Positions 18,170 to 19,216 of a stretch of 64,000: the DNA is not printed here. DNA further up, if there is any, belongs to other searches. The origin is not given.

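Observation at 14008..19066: Candidate undescribed system: non-proteinogenic amino acid synthesis or detox with a tRNA-editing self-protection gene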

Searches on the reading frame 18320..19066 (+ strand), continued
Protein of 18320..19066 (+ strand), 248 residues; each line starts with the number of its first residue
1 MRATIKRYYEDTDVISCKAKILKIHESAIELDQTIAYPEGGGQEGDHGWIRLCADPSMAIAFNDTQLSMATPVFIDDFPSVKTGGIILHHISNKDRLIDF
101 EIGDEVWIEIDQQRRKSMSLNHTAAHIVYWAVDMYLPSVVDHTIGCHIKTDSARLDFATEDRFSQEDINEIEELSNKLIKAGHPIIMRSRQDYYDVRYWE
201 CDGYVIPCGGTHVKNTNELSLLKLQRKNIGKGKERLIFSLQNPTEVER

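Call 24: search_protein_families(library=ncbifam, proteins=[L008:7663-8568:+, L010:8986-9888:+, L010:5245-5964:+, L010:6058-6903:+, L008:5636-6406:+, L003:4552-5451:+], max_evalue=1e-10)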
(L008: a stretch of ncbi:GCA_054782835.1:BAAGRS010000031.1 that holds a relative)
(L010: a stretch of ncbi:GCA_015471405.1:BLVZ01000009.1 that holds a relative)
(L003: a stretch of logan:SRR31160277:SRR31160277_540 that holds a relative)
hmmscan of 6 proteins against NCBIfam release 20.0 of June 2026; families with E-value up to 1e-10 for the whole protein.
L008:7663-8568:+ (301 aa): 8 families
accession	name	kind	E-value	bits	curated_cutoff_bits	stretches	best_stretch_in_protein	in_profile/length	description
TIGR01136.1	cysKM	subfamily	2.3e-45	155.3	344.15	1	18-298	18-293/299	cysteine synthase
TIGR01139.1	cysK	equivalog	6.9e-43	147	350.95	1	19-298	19-292/298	cysteine synthase A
NF007989.0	PRK10717.1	equivalog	6.5e-39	133.9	387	1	22-299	30-313/334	cysteine synthase A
TIGR03945.1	PLP_SbnA_fam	equivalog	9.9e-36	123.4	349.95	1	10-300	11-296/304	2,3-diaminopropionate biosynthesis protein SbnA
TIGR01137.1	cysta_beta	equivalog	2.7e-35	121.9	510.25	1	21-295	26-302/457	cystathionine beta-synthase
TIGR01138.1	cysM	equivalog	2e-29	103.1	394.2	1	11-298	13-284/290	cysteine synthase B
NF008735.0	PRK11761.1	equivalog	9.2e-27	94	413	1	20-298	26-288/296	cysteine synthase CysM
NF053679.1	CysteaSynCapA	equivalog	6e-24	84.4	600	1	23-299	33-315/329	cysteate synthase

L010:8986-9888:+ (300 aa): 8 families
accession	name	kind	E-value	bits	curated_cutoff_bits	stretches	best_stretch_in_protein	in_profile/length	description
TIGR01136.1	cysKM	subfamily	9.4e-43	146.7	344.15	1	9-288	21-293/299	cysteine synthase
NF007989.0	PRK10717.1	equivalog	2.2e-39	135.4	387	1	7-289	27-313/334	cysteine synthase A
TIGR01139.1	cysK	equivalog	1e-38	133.3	350.95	1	8-288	20-292/298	cysteine synthase A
TIGR03945.1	PLP_SbnA_fam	equivalog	9e-37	126.8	349.95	1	6-290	18-296/304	2,3-diaminopropionate biosynthesis protein SbnA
TIGR01137.1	cysta_beta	equivalog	1.2e-32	113.2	510.25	1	11-285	28-302/457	cystathionine beta-synthase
TIGR01138.1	cysM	equivalog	5e-30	105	394.2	1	9-288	23-284/290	cysteine synthase B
NF008735.0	PRK11761.1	equivalog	3.7e-27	95.3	413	1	8-288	26-288/296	cysteine synthase CysM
NF053679.1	CysteaSynCapA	equivalog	3.1e-26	91.9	600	1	10-288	32-314/329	cysteate synthase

L010:5245-5964:+ (239 aa): 5 families
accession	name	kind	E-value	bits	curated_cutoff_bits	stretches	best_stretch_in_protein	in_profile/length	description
TIGR01172.1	cysE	equivalog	6.4e-41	140.1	210.65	1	53-217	2-156/162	serine O-acetyltransferase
NF041874.1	EPS_EpsC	equivalog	3.1e-36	124.6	150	1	54-215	3-154/168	serine O-acetyltransferase EpsC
NF008349.0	PRK11132.1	equivalog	4.6e-24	85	397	1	40-215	69-234/273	serine O-acetyltransferase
NF007564.0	PRK10191.1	equivalog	5.7e-17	61.6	196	1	83-224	17-158/162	colanic acid biosynthesis acetyltransferase WcaB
TIGR04016.1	WcaB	equivalog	8e-16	57.9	194.65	1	84-224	2-142/146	colanic acid biosynthesis acetyltransferase WcaB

L010:6058-6903:+ (281 aa): 8 families
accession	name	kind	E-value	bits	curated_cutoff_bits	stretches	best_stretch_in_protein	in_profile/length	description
TIGR01934.1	MenG_MenH_UbiE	subfamily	5.1e-18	65.2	158.35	1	47-146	34-139/223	ubiquinone/menaquinone biosynthesis methyltransferase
TIGR02072.1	BioC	equivalog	5.3e-18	65.7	184.95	1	51-190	33-164/244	malonyl-ACP O-methyltransferase BioC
NF007610.0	PRK10258.1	equivalog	1.3e-17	64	342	1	44-152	34-142/251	malonyl-ACP O-methyltransferase BioC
NF045667.1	MTase_DVU1556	equivalog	2.2e-16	59.9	155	1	44-202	14-161/213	DVU_1556 family methyltransferase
NF001241.0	PRK00216.1-2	equivalog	2.8e-16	59.9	327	1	50-149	49-148/231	demethylmenaquinone methyltransferase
NF001244.0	PRK00216.1-5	equivalog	2.8e-16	59.5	216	1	48-146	44-151/236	bifunctional demethylmenaquinone methyltransferase/2-methoxy-6-polyprenyl-1,4-benzoquinol methylase UbiE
NF047649.1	MTase_UXPK_star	exception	5.5e-12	45.3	460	1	47-145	72-178/283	methyltransferase/UXPK-star double selenoprotein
NF008823.0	PRK11873.1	subfamily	2.4e-11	43.6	263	1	46-175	71-206/272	arsenite methyltransferase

L008:5636-6406:+ (256 aa): 3 families
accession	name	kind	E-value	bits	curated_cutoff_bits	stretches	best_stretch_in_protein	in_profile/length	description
NF040865.1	a_tRNA_ed_AlaXM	equivalog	9.9e-32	110.5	300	1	8-196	1-164/234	alanyl-tRNA editing protein AlaXM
TIGR03683.1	A-tRNA_syn_arch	equivalog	1.9e-28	99.2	744.7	1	7-192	500-662/902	alanine--tRNA ligase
TIGR00344.1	alaS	equivalog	1.8e-25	89.4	457.05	1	7-191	448-621/847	alanine--tRNA ligase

L003:4552-5451:+ (299 aa): 24 families
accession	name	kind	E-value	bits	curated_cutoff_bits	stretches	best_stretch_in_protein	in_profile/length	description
TIGR01136.1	cysKM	subfamily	5e-90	301.9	344.15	1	6-296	3-294/299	cysteine synthase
TIGR01139.1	cysK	equivalog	5e-84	282.1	350.95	1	6-296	3-293/298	cysteine synthase A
TIGR01137.1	cysta_beta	equivalog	1.7e-75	254.4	510.25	1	2-296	3-306/457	cystathionine beta-synthase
TIGR01138.1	cysM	equivalog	5.3e-72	242.8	394.2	1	5-296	3-285/290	cysteine synthase B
NF007989.0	PRK10717.1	equivalog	1.3e-70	238.1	387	1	3-296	7-313/334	cysteine synthase A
NF008735.0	PRK11761.1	equivalog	2e-66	224.3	413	1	2-296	4-289/296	cysteine synthase CysM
TIGR03945.1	PLP_SbnA_fam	equivalog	1.6e-58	198.2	349.95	1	5-296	2-295/304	2,3-diaminopropionate biosynthesis protein SbnA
NF053679.1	CysteaSynCapA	equivalog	2.8e-51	174.3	600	1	3-296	9-315/329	cysteate synthase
TIGR01127.1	ilvA_1Cterm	equivalog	4.9e-21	75.1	378.75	1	24-282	14-275/380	threonine ammonia-lyase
NF006389.0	PRK08638.1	equivalog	4.8e-18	65.2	453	1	6-210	23-218/333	bifunctional threonine ammonia-lyase/L-serine ammonia-lyase TdcB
NF005292.0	PRK06815.1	equivalog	1.1e-17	64.1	371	1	6-206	17-208/320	threonine/serine dehydratase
NF006094.0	PRK08246.1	subfamily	1.3e-17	64.2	331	1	6-211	19-209/310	serine/threonine dehydratase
NF052478.1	CystDsulMYC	equivalog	1.5e-17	64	600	1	25-295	37-320/354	L-cysteine desulfhydrase Cds1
NF045641.2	BHydaspDhtseBhcB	equivalog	1.4e-15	57.2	550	1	6-210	16-211/312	beta-hydroxyaspartate dehydratase BhcB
NF005147.0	PRK06608.1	equivalog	3.4e-15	55.7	380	1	6-203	20-208/339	serine/threonine dehydratase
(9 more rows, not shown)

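Call 26: find_related_loci(query=A1, collection=genome_contigs, flank=8000)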
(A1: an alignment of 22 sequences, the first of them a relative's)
Query A1 (248 aa) in genome_contigs; peptide patterns used: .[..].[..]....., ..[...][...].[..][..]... (x = any residue, [..] = any of these).
302 stretches matched a pattern; 281 encode a relative of the query (tblastn E <= 1e-3); the best 80 are kept; 80 distinct loci.
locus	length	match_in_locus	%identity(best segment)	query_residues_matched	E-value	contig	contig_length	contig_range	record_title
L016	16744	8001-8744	86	1-248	5e-150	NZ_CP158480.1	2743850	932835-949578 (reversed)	Oligella sp. MSHR50489EDL chromosome, complete genome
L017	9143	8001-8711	49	4-238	2e-68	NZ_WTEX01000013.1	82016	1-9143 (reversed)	Gilliamella sp. Lep-s35 NODE_13_length_82016_cov_189.974991, whole genome shotgun sequence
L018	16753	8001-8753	44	2-248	1e-66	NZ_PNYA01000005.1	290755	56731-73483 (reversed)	Trinickia dabaoshanensis strain GIMN1.004 NODE_5_length_290755_cov_19.0117, whole genome shotgun sequence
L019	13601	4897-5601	45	2-236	6e-65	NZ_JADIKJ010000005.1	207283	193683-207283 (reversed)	Dyella jejuensis strain JP1 scaffold5_size207283, whole genome shotgun sequence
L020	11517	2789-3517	42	2-244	2e-63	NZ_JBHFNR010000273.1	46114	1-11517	Floridaenema flaviceps BLCC-F50 bin2.fa-273, whole genome shotgun sequence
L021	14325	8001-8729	41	2-244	4e-63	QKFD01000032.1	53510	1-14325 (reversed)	MAG: Chromatiales bacterium isolate SZUA-493 scaffold_965, whole genome shotgun sequence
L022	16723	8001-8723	42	1-240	9e-63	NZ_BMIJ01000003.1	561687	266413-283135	Marinobacterium zhoushanense strain CGMCC 1.15341 sequence03, whole genome shotgun sequence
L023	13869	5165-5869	43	2-236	2e-62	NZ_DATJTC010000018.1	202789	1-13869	MAG: Dyella sp. isolate SMAG_U15010 k141_2266096, whole genome shotgun sequence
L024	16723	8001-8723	44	2-242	7e-62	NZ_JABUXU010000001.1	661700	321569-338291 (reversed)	Advenella sp. FME57 NODE_1_length_661700_cov_210.854, whole genome shotgun sequence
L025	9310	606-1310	42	2-236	2e-61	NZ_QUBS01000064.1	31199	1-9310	Trinickia diaoshuihuensis strain NEAU-SY24 C513, whole genome shotgun sequence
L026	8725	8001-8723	44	2-242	2e-61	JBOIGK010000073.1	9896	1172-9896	MAG: Advenella sp. isolate M3-B3_metawrap_bin.6 k127_7565, whole genome shotgun sequence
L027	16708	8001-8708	42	1-237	4e-61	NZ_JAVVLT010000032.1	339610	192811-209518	Marinobacter sp. OP 3.4 NODE_1_length_339610_cov_77.488154, whole genome shotgun sequence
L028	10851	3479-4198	42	2-241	5e-61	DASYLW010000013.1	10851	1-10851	MAG TPA_asm: Caballeronia sp. isolate SMAG_U4359 k141_2305726, whole genome shotgun sequence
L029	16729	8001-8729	41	2-244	1e-60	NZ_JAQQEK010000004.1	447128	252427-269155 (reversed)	Paraburkholderia sediminicola strain RL18-017-BIF-B 4, whole genome shotgun sequence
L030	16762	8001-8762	39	2-248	1e-60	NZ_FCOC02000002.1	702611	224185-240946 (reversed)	Caballeronia sordidicola isolate LMG 22029 contig000002, whole genome shotgun sequence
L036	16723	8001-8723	41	2-242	2e-59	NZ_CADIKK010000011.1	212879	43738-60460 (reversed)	Paraburkholderia ultramafica strain LMG 28614 isolate LMG 28614, whole genome shotgun sequence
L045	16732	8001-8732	41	2-248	5e-57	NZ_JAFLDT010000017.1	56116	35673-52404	MAG: Zoogloea sp. isolate UWPOB_ZOOG2 gnl_X_IKLLJBEN_17, whole genome shotgun sequence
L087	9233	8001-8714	36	1-242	1e-48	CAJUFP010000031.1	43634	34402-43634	MAG TPA_asm: uncultured Hungatella sp. isolate MGBC128920 genome assembly, contig: MGBC128920.31, whole genome shotgun s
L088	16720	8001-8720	35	1-242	2e-48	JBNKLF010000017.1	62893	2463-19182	MAG: Sulfurimonadaceae bacterium isolate H1H2.bin.21.strict NODE_17_length_62893_cov_5.630811, whole genome shotgun sequ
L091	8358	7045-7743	38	1-237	2e-48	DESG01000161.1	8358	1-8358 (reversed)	MAG TPA_asm: Lachnoclostridium sp. UBA3320 UBA3320_contig_6151, whole genome shotgun sequence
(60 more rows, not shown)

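Call 44: search_solved_structures(query=L010:8986-9885:+, show_alignments=2, max_evalue=1e-10)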
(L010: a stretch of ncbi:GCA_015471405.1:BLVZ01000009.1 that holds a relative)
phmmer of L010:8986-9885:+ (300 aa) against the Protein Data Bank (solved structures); distinct sequences matched with E-value up to 1e-10: 105 (the best 60 are shown).
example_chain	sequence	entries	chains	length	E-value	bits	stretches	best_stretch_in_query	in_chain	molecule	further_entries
5xw3_A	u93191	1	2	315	9.8e-29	103.6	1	6-286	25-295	O-acetylserine lyase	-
5b1h_A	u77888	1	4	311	1.7e-28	102.9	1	9-288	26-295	Cystathionine beta-synthase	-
5b1i_A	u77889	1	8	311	1.2e-27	100.1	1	9-288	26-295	Cystathionine beta-synthase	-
8t2c_A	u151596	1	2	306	1.2e-26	96.7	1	11-285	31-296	Cysteine synthase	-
8srt_A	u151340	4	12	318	1.4e-26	96.6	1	11-284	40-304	Cysteine synthase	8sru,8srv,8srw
6c2h_A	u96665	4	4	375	2.1e-25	92.7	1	9-280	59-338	Cystathionine beta-synthase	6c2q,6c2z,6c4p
6pmu_A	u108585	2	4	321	1.1e-24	90.4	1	9-289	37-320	Beta-cyanoalanine synthase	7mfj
6xo2_A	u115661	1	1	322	1.1e-24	90.3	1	9-289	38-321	Beta-cyanoalanine synthase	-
8b9w_A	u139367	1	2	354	1.6e-24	89.8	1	6-288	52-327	Putative cysteine synthase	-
1ve1_A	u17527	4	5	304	7.6e-24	87.6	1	11-285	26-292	O-acetylserine sulfhydrylase | O-acetylserine (Thiol)-lyase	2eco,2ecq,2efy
3rr2_A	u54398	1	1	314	1.2e-23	86.9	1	12-288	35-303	Cysteine synthase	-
5xa2_A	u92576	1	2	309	1.4e-23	86.7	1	9-288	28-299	Cysteine synthase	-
5xoq_A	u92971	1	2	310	1.4e-23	86.7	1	9-288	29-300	Cysteine synthase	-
1o58_A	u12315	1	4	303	1.6e-23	86.6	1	8-285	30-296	O-acetylserine sulfhydrylase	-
3zei_A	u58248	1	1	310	4.2e-23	85.2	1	12-288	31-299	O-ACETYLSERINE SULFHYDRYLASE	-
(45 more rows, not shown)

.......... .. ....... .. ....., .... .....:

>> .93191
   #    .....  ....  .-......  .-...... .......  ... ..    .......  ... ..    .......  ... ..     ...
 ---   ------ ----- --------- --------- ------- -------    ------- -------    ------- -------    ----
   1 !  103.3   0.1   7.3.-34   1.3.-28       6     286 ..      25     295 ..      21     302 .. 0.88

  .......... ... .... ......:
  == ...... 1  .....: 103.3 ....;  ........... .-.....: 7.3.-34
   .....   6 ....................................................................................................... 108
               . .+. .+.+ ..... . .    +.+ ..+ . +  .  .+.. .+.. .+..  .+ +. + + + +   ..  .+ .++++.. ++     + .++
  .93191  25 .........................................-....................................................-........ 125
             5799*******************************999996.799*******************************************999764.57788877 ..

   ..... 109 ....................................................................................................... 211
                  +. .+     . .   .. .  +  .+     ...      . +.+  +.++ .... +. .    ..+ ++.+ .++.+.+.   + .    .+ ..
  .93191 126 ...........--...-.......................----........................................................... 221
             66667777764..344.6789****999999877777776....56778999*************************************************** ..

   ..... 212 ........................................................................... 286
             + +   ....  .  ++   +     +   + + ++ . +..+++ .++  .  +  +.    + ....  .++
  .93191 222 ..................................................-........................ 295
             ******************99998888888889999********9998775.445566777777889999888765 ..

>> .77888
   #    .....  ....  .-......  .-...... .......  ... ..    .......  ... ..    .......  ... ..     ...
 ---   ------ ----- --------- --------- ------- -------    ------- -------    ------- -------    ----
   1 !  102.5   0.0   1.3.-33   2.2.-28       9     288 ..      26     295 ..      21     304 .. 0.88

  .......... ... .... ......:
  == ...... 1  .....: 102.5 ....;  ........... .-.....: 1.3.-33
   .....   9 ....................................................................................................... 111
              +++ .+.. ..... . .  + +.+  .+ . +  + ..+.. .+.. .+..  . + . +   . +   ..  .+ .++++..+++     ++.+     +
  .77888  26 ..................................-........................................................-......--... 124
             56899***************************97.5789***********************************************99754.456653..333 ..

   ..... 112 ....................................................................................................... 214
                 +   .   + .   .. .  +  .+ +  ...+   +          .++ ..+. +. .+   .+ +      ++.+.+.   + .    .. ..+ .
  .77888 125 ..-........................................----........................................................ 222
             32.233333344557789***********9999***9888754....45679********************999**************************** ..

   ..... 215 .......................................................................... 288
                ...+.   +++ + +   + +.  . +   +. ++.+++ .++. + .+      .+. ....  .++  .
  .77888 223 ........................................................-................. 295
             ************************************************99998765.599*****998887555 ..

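Call 50: search_protein_families(library=pfam, proteins=[L087:5673-7019:+, L091:4779-6128:+, L088:9689-10585:+, L088:10729-11505:+, L045:9796-11388:+, L045:5781-6755:-, L029:9791-11206:-, L088:4251-5663:-, L020:5115-5762:-], max_evalue=0.00001)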
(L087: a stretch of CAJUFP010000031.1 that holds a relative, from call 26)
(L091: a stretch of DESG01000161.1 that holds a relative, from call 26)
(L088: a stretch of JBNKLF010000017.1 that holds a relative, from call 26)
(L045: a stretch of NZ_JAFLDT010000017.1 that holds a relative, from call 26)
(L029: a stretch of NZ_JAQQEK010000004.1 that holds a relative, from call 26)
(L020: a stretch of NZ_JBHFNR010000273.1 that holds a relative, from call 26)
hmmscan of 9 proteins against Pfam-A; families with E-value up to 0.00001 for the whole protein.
L087:5673-7019:+ (448 aa): 1 family
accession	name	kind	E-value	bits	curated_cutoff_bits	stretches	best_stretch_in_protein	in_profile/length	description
PF00009.33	GTP_EFTU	-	7.3e-09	35.9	26.5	1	3-192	4-151/188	Elongation factor Tu GTP binding domain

L091:4779-6128:+ (449 aa): 1 family
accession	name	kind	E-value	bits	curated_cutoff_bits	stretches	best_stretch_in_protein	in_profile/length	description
PF00009.33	GTP_EFTU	-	4.9e-09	36.5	26.5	1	5-184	5-152/188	Elongation factor Tu GTP binding domain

L088:9689-10585:+ (298 aa): 1 family
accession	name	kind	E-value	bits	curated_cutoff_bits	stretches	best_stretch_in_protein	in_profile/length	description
PF00892.27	EamA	-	1.6e-30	106.6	28.2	2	155-285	6-134/135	EamA-like transporter family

L088:10729-11505:+ (258 aa): 1 family
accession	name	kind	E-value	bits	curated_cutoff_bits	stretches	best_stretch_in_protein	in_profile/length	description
PF03372.29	Exo_endo_phos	-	2.6e-31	109.5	24.5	1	8-249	1-225/225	Endonuclease/Exonuclease/phosphatase family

L045:9796-11388:+ (530 aa): 1 family
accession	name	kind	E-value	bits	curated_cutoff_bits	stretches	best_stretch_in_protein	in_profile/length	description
PF00009.33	GTP_EFTU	-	1.8e-08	34.6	26.5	1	8-190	4-153/188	Elongation factor Tu GTP binding domain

L045:5781-6755:- (324 aa): 2 families
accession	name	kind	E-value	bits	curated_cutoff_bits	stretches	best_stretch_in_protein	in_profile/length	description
PF01381.28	HTH_3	-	4.8e-07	30.2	23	1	15-72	1-51/55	Helix-turn-helix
PF13560.12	HTH_31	-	1.6e-06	28.7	27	1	11-72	2-57/64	Helix-turn-helix domain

L029:9791-11206:- (471 aa): 2 families
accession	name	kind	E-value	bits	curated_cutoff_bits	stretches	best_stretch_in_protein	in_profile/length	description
PF00899.27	ThiF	-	1.6e-82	276.7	28.1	1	101-335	1-237/238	ThiF family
PF00581.25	Rhodanese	-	3.5e-15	56.7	22.2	1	374-462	5-101/102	Rhodanese-like domain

L088:4251-5663:- (470 aa): 0 families

L020:5115-5762:- (215 aa): 1 family
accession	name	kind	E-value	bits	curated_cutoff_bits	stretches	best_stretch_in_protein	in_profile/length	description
PF05685.18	Uma2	-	2.4e-18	66.6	27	1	26-177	1-152/172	Putative restriction endonuclease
